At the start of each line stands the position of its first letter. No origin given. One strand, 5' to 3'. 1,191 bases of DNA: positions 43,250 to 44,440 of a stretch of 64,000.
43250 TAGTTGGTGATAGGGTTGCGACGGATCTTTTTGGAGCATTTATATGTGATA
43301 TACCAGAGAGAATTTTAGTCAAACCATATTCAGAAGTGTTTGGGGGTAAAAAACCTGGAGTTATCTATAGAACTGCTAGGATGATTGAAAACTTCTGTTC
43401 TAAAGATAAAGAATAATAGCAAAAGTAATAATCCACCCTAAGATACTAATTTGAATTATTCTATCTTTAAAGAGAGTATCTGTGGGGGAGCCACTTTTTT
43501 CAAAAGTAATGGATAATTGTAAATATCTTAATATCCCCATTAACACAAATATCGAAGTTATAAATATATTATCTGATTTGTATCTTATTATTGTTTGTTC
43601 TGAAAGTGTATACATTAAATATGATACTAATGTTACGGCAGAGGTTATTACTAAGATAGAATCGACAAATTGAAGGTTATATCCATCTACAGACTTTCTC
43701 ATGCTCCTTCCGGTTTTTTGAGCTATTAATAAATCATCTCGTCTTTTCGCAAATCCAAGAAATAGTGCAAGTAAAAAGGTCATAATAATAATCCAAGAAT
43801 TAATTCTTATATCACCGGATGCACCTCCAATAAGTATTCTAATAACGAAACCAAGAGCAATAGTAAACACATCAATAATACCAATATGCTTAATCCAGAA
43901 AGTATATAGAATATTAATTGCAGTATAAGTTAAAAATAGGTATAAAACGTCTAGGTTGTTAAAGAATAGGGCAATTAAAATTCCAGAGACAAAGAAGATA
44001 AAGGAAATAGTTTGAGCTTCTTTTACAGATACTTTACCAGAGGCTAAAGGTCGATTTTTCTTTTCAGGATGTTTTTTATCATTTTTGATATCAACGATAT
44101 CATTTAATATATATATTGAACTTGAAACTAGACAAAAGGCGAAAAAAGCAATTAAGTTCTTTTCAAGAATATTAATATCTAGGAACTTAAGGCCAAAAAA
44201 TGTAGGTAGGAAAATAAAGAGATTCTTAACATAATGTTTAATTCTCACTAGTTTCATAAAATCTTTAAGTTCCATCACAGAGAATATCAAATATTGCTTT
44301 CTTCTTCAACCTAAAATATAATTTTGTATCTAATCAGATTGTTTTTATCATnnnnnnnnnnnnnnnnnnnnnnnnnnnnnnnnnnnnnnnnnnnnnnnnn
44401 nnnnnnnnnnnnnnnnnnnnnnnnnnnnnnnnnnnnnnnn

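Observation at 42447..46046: Decaprenyl-phosphoribose-type lipid-linked pentose donor module (GtrA + HAD phosphatase + DPPR synthase + GT-C-like protein) in an AT-rich, non-actinobacterial genome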

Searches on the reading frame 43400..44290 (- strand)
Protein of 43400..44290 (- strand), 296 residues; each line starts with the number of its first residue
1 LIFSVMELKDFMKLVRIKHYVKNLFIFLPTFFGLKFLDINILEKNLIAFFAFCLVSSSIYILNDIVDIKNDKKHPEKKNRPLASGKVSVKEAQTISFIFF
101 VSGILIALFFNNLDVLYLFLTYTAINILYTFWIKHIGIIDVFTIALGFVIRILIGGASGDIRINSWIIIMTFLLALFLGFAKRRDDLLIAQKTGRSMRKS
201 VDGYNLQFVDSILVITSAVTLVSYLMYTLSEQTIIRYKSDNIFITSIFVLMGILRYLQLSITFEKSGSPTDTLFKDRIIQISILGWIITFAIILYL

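Call 3: search_protein_families(library=pfam, proteins=[window:43400-44290:-], max_evalue=0.01)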
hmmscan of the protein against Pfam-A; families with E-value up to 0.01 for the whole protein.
window:43400-44290:- (296 aa): 1 family
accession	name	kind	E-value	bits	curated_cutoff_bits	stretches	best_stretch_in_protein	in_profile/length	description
PF01040.23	UbiA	-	2.1e-26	93.2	34.2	1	44-222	21-200/250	UbiA prenyltransferase family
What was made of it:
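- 43400..44275 (-): Polyprenyl-phosphate 5-phosphoribosyltransferase (Rv3806c/PPPRS-type UbiA-superfamily enzyme), 291 aa. The mechanical ORF runs to a TTG at 44290. Pfam UbiA E 2e-26 (call 3).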

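Call 4: search_protein_families(library=ncbifam, proteins=[window:43400-44290:-], max_evalue=0.01)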
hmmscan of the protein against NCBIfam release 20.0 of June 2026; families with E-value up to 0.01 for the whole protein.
window:43400-44290:- (296 aa): 22 families
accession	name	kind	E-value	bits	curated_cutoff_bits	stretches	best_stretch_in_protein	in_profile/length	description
NF008977.0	PRK12324.1-2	equivalog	1.1e-66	225.3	234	1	8-295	2-288/297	decaprenyl-phosphate phosphoribosyltransferase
NF008978.0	PRK12324.1-4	equivalog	7.8e-57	192.6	207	1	11-295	35-320/322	decaprenyl-phosphate phosphoribosyltransferase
NF006088.0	PRK08238.1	equivalog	3.2e-52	177.8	351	1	7-285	191-471/482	UbiA family prenyltransferase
NF008976.0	PRK12324.1-1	equivalog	1.5e-46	159.2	474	1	11-295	21-304/306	decaprenyl-phosphate phosphoribosyltransferase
NF009523.0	PRK12884.1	equivalog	4.5e-15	55.6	269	1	7-182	3-175/279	prenyltransferase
TIGR01473.1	cyoE_ctaB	equivalog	1.1e-12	48.4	210.3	1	10-174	2-169/281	heme o synthase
TIGR01475.1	ubiA_other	subfamily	4.4e-11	42.7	180.8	1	8-168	2-155/282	UbiA-like polyprenyltransferase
TIGR01474.1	ubiA_proteo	equivalog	5.6e-11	42.5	275.45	1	9-195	2-198/282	4-hydroxybenzoate octaprenyltransferase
NF035940.1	prenyl_rel_EboC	equivalog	1.4e-10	41.1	250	1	47-158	39-151/292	UbiA-like protein EboC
NF009514.0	PRK12873.1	equivalog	7e-09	35.5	246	1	6-181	8-188/297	4-hydroxybenzoate polyprenyltransferase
NF009521.0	PRK12882.1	equivalog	1.9e-08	33.9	296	1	8-183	5-179/280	geranylgeranylglycerol-phosphate geranylgeranyltransferase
NF009526.0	PRK12888.1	equivalog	1.1e-07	31.6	364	1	6-129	13-137/301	4-hydroxybenzoate octaprenyltransferase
NF009522.0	PRK12883.1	equivalog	6.5e-07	29.1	353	1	6-187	1-179/279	geranylgeranylglycerol-phosphate geranylgeranyltransferase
NF003349.0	PRK04375.1-2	equivalog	1.2e-06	28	246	1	47-253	63-271/318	heme o synthase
NF009609.0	PRK13106.1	equivalog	2.6e-06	27.1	349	1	9-258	16-264/301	prenyltransferase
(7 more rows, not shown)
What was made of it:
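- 43400..44275 (-): NCBIfam NF008977 decaprenyl-phosphate phosphoribosyltransferase 225.3 bits, E 1e-66 (cut-off 234); the next non-DPPRS subfamily scores at most 56 bits (call 4).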

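Call 7: find_related_loci(query=window:43400-44290:-, collection=genome_contigs, flank=8000)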
Query window:43400-44290:- (296 aa) in genome_contigs; peptide patterns used: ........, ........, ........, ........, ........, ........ (x = any residue, [..] = any of these).
129 stretches matched a pattern, but none encodes a relative of the query by tblastn (E <= 1e-3).
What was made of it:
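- Tried and rejected: A genome_contigs scan with the single UbiA protein found no confirmed relative (call 7).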

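Call 8: find_homologous_proteins(query=window:43400-44290:-)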
Query window:43400-44290:- (296 aa): 7154 proteins with E <= 0.001 among 8000 candidates; the best 120 are listed.
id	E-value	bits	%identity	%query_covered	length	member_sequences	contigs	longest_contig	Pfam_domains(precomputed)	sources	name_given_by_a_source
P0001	2.7e-177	606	100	98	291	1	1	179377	PF01040.24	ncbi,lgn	-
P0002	1.6e-175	601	99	98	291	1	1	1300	PF01040.24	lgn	-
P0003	1.9e-169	581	95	98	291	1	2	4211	PF01040.24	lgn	-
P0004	3.0e-131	455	73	98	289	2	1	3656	PF01040.24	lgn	-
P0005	5.8e-120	418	66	98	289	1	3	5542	PF01040.24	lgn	-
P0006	1.1e-119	418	66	98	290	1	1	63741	PF01040.24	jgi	jgi:decaprenyl-phosphate phosphoribosyltransferase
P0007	2.9e-119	416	65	98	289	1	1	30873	PF01040.24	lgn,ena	-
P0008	1.0e-118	414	66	98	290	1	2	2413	PF01040.24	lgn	-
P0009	1.0e-116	408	65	98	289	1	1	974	PF01040.24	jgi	jgi:4-hydroxybenzoate polyprenyltransferase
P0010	2.8e-113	396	62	98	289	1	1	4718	PF01040.24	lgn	-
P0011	3.1e-109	383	61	98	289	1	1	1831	PF01040.24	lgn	-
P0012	4.6e-109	383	63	97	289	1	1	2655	PF01040.24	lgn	-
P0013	1.4e-106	375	61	98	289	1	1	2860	PF01040.24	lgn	-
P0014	1.8e-106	374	61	98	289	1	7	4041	PF01040.24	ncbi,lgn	-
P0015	2.3e-106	374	61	98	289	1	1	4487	PF01040.24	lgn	-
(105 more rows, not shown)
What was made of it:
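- On Rv3806c-type polyprenyl-phosphate phosphoribosyltransferase (DPPRS/PPPRS) subfamily of the UbiA superfamily: Close Dojkabacteria homologues are nevertheless named decaprenyl-phosphate phosphoribosyltransferase by NCBI (call 8).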

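Call 9: find_encoding_contigs(protein=P0001, flank=10000, max_places=3)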
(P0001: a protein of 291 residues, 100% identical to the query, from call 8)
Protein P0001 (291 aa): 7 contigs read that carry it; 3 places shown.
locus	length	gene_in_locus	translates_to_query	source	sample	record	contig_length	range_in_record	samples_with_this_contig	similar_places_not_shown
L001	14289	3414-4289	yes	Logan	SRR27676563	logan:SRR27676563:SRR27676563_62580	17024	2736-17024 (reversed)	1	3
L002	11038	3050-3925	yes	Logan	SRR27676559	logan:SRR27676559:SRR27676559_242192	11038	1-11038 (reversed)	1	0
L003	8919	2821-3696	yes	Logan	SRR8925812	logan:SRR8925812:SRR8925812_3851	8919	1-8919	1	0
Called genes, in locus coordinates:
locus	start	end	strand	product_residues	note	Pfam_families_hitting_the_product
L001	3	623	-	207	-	?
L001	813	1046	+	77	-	-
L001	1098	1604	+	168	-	-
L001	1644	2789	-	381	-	-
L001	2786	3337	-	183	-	-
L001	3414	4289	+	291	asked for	PF01040:UbiA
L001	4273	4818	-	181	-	PF09419:PGP_phosphatase, PF00702:Hydrolase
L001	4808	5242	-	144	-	PF04138:GtrA_DPMS_TM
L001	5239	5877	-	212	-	PF13489:Methyltransf_23, PF07021:MetW (weak), PF13649:Methyltransf_25, PF13847:Methyltransf_31, PF08241:Methyltransf_11 (weak), PF08242:Methyltransf_12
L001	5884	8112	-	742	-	PF00534:Glycos_transf_1, PF13692:Glyco_trans_1_4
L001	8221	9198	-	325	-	PF00535:Glycos_transf_2, PF10111:Glyco_tranf_2_2 (weak), PF13641:Glyco_tranf_2_3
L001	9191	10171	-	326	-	PF13641:Glyco_tranf_2_3 (weak), PF00535:Glycos_transf_2, PF10111:Glyco_tranf_2_2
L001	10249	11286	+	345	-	PF00535:Glycos_transf_2, PF10111:Glyco_tranf_2_2, PF13641:Glyco_tranf_2_3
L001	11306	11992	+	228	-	PF00535:Glycos_transf_2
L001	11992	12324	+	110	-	PF10066:DUF2304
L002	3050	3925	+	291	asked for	PF01040:UbiA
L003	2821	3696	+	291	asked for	PF01040:UbiA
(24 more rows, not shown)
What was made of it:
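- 43400..44275 (-): The start at 44275 comes from the identical 291-aa database protein (calls 8, 9).
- Checked: Identical and related database proteins start at MELKDF (291 aa), so the gene is probably 43400-44275 (calls 8, 9).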

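Call 10: find_encoding_contigs(protein=P0006, flank=10000, max_places=3)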
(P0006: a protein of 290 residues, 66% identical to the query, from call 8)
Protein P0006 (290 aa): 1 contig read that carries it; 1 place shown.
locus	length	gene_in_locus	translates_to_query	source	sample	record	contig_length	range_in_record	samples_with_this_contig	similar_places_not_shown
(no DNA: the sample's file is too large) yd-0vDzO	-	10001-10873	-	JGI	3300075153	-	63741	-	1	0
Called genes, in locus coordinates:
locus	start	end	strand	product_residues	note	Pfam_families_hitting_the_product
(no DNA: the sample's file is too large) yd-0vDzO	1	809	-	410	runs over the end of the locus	PF12704:MacB_PCD, PF02687:FtsX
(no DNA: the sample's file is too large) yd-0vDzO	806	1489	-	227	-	PF02463:SMC_N, PF00005:ABC_tran, PF13304:AAA_21 (faint)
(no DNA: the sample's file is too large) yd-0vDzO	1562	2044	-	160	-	PF04306:DUF456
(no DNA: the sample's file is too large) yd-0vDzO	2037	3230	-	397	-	PF20706:GT4-conflict (weak), PF00534:Glycos_transf_1, PF13692:Glyco_trans_1_4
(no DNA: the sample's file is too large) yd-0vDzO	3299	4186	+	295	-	PF01531:Glyco_transf_11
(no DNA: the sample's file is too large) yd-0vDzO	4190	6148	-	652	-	-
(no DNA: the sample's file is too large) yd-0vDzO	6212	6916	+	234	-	PF00535:Glycos_transf_2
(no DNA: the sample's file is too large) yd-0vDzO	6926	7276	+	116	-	PF10066:DUF2304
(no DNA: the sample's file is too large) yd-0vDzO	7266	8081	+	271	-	PF00535:Glycos_transf_2, PF10111:Glyco_tranf_2_2, PF13506:Glyco_transf_21, PF13641:Glyco_tranf_2_3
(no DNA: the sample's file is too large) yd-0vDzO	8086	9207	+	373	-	PF13439:Glyco_transf_4 (weak), PF20706:GT4-conflict (weak), PF00534:Glycos_transf_1, PF13692:Glyco_trans_1_4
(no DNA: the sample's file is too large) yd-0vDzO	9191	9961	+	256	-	PF08241:Methyltransf_11, PF03269:DUF268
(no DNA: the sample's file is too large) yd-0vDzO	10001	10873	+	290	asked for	PF01040:UbiA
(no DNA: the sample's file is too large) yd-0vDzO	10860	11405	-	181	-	PF09419:PGP_phosphatase (weak), PF00702:Hydrolase (weak)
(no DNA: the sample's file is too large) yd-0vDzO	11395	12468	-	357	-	PF01757:Acyl_transf_3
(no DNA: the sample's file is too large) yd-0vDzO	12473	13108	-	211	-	PF01135:PCMT (weak), PF13489:Methyltransf_23, PF02353:CMAS (weak), PF13649:Methyltransf_25, PF13847:Methyltransf_31, PF08241:Methyltransf_11, PF08242:Methyltransf_12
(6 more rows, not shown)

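Call 19: search_solved_structures(query=window:43400-44275:-, max_evalue=0.001, show_alignments=2)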
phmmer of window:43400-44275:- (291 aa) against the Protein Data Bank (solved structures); distinct sequences matched with E-value up to 0.001: 4.
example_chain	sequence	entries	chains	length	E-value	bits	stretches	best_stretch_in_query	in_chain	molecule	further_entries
8j8j_D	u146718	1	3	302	1.2e-37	133.6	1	7-286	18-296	Decaprenyl-phosphate phosphoribosyltransferase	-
8j8k_A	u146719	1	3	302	1.5e-29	107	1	7-286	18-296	Decaprenyl-phosphate phosphoribosyltransferase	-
6m31_A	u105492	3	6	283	1.4e-07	35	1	2-210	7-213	Digeranylgeranylglyceryl phosphate synthase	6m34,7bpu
4od4_A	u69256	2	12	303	0.00012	25.4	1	7-145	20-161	4-hydroxybenzoate octaprenyltransferase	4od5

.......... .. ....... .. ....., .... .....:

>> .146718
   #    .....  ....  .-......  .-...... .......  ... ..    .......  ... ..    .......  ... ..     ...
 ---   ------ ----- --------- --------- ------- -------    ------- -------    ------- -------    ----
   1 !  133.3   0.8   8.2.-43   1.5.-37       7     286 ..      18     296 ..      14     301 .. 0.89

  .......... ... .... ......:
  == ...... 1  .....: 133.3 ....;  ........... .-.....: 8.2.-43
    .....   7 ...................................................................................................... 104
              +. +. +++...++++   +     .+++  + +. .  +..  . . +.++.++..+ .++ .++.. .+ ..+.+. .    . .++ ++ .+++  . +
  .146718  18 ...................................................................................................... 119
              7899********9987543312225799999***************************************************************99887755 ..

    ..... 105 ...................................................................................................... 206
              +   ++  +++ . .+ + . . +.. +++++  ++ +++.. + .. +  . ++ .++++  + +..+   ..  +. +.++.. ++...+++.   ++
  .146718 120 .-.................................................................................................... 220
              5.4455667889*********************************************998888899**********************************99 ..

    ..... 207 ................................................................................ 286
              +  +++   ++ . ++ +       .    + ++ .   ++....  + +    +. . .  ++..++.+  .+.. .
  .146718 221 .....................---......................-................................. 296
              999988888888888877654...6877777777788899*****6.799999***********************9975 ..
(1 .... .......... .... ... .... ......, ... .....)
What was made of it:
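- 43400..44275 (-): PDB 8j8j Rv3806c E 1.2e-37, residues 7-286 aligned to 18-296 (call 19).
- On Rv3806c-type polyprenyl-phosphate phosphoribosyltransferase (DPPRS/PPPRS) subfamily of the UbiA superfamily: PDB 8j8j E 1.2e-37 (7-286 vs 18-296); the next best are DGGGP synthase 1e-7 and UbiA 1e-4 (call 19).
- PDB hits to DGGGP synthase and UbiA are E 1e-7 and 1e-4 against 1e-37 for Rv3806c (call 19).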

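Call 53: search_dna_similar(query=window:43400-44275:-, collection=phages, mode=protein, max_rows=15)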
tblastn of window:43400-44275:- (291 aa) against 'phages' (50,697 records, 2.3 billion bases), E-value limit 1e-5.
Records with a match: 1; places in all: 1; records where one place covers at least 80% of the query: 1.
Best place of each record, by identity: <60% 1.
By first word of the organism name: Bacteriophage 1.
By host as written in the record: - 1.
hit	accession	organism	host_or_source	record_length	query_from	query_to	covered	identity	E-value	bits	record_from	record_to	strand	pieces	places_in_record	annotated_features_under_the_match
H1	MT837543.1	Bacteriophage sp.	human fecal samples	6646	3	290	99%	47.4%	3e-74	252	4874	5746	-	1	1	record has no annotation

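Call 54: search_dna_similar(query=window:43400-44275:-, collection=plasmids, mode=protein, max_rows=15)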
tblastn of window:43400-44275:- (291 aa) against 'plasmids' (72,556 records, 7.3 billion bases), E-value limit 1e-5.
Records with a match: 104; places in all: 104; records where one place covers at least 80% of the query: 60.
Best place of each record, by identity: <60% 104.
By first word of the organism name: Rhizobium 36; Sinorhizobium 5; Azospirillum 4; Mesorhizobium 3; Salipiger 3; Vibrio 3; Cereibacter 3; Burkholderia 3; Sphingomonadaceae 3; Natronococcus 2; and 31 more.
By predicted mobility (MOB-suite, as given by PLSDB): non-mobilizable 74; conjugative 21; mobilizable 9.
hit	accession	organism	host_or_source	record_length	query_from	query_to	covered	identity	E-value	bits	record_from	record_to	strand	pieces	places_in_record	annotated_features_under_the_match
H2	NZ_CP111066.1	Chondrinema litorale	Seaweed,red alga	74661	5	290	98%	45.1%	2e-72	248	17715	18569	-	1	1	decaprenyl-phosphate phosphoribosyltransferase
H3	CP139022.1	Flammeovirgaceae bacterium SG7u.111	Seagrass,tissue sample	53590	5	290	98%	42.3%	5e-71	244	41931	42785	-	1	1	decaprenyl-phosphate phosphoribosyltransferase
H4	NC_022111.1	Prevotella sp. oral taxon 299 str. F0039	Homo sapiens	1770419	3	291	99%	40.5%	2e-64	225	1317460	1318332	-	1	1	none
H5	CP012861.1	Persicobacter sp. JZB09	cell culture,soil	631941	2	291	100%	40.3%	1e-62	220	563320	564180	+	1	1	record has no annotation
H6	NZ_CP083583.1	Kovacikia minuta CCNUW1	cell culture,fresh water lake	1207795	6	291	98%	32.6%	2e-40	156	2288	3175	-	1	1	record has no annotation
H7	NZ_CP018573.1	Marivivens sp. JLT3646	cell culture,shallow-sea hydrothermal ...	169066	8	281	94%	33.8%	1e-40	157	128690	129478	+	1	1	decaprenyl-phosphate phosphoribosyltransferase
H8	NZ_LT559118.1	Nonomuraea gerenzanensis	-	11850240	2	291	100%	31.2%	6e-38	149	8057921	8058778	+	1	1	none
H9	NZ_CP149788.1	Haloterrigena sp. KLK7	cell culture,salt lake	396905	3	290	99%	31.1%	1e-34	139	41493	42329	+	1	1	decaprenyl-phosphate phosphoribosyltransferase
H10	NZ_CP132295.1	Natronococcus sp. AD-5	cell culture,sediment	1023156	3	290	99%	30.6%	2e-37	147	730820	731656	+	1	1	record has no annotation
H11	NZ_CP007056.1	Halostagnicola larsenii XH-48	-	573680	8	272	91%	32.8%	2e-32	133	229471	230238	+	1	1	decaprenyl-phosphate phosphoribosyltransferase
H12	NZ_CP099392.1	Natronococcus sp. CG52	cell culture,salt lake sediment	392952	7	263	88%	32.7%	1e-33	137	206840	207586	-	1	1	UbiA prenyltransferase family protein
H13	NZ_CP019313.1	Tateyamaria omphalii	Single cell,seawater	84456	3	285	97%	29.6%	2e-25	113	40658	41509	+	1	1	UbiA family prenyltransferase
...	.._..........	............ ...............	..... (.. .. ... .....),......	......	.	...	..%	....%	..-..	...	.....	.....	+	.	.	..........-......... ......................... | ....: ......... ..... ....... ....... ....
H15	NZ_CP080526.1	Mesorhizobium sp. AR07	Oxytropis sp.,Cell culture,root nodule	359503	2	291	100%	28.4%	6e-22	102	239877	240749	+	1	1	UbiA family prenyltransferase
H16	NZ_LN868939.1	Nocardia farcinica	not known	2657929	6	291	98%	28.7%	3e-38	150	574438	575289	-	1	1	none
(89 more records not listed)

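Call 55: get_annotated_region(hit=H2, flank=6000)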
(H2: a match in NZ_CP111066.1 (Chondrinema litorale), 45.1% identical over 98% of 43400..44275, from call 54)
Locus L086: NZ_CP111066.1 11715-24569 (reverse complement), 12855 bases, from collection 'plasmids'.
description: Chondrinema litorale strain WSW3-B12 plasmid unnamed24, complete sequence
organism: Chondrinema litorale (NCBI taxid 2994555)
taxonomy: Bacteria; Bacteroidota; Cytophagia; Cytophagales; Flammeovirgaceae; Chondrinema; Chondrinema litorale
host: -; source: Seaweed,red alga; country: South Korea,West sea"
typing (MOB-suite, as given by PLSDB): non-mobilizable
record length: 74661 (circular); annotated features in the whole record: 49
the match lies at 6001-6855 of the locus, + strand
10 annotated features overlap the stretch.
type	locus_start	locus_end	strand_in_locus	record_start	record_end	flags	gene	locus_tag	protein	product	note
CDS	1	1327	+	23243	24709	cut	-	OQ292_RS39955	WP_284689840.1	DUF2723 domain-containing protein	-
CDS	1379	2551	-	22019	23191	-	-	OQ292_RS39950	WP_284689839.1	IS3 family transposase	-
CDS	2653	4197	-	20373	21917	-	-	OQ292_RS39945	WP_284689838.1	glycosyltransferase family 39 protein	-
CDS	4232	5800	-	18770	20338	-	-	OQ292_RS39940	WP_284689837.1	hypothetical protein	-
CDS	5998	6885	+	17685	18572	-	-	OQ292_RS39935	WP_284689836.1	decaprenyl-phosphate phosphoribosyltransferase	-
CDS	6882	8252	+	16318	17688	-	-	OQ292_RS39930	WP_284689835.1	FAD-binding oxidoreductase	-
CDS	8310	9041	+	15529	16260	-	-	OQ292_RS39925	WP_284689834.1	SDR family oxidoreductase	-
CDS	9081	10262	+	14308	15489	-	-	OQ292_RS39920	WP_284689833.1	acyltransferase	-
CDS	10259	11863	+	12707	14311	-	-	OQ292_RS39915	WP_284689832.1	glycosyltransferase family 39 protein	-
CDS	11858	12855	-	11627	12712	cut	-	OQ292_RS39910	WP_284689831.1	acyltransferase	-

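Call 56: get_annotated_region(hit=H7, flank=6000)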
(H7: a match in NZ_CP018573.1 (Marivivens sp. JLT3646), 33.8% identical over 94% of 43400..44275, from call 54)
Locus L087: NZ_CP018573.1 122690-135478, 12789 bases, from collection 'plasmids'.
description: Marivivens sp. JLT3646 plasmid unnamed, complete sequence
organism: Marivivens sp. JLT3646 (NCBI taxid 1920883)
taxonomy: Bacteria; Pseudomonadota; Alphaproteobacteria; Rhodobacterales; Paracoccaceae; Marivivens; Marivivens sp. JLT3646
host: -; source: cell culture,shallow-sea hydrothermal system; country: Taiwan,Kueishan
typing (MOB-suite, as given by PLSDB): non-mobilizable
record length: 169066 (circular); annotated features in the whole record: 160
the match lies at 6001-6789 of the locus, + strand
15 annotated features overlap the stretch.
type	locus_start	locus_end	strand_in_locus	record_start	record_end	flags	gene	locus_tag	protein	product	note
CDS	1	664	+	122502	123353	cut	-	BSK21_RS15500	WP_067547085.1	GDP-mannose 4,6-dehydratase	-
CDS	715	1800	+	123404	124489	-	-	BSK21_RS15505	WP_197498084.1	glycosyltransferase family 1 protein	-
CDS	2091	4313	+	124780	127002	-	-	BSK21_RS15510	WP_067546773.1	hypothetical protein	-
CDS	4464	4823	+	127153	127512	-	-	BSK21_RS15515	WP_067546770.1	EamA family transporter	-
CDS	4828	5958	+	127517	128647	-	-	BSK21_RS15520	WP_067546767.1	glycosyltransferase family 4 protein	-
CDS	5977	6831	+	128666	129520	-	-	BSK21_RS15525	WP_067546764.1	decaprenyl-phosphate phosphoribosyltransferase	-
CDS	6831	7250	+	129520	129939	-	-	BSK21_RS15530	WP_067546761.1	divergent PAP2 family protein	-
CDS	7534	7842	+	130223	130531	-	-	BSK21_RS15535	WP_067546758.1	hypothetical protein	-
CDS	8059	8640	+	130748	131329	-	-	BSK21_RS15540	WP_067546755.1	hypothetical protein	-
CDS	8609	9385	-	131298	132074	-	-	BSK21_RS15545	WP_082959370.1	LuxR family transcriptional regulator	-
CDS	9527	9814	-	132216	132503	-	-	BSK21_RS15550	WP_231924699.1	H-NS histone family protein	-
CDS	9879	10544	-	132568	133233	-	-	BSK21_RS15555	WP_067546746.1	tyrosine-type recombinase/integrase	GO:0015074 - DNA integration [Evidence IEA]; GO:0006310 - DNA recombination [Evidence IEA]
CDS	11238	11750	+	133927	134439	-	-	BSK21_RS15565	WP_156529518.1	hypothetical protein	-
CDS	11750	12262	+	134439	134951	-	-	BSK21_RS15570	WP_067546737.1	hypothetical protein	-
CDS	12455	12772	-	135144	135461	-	-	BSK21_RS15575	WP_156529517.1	hypothetical protein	-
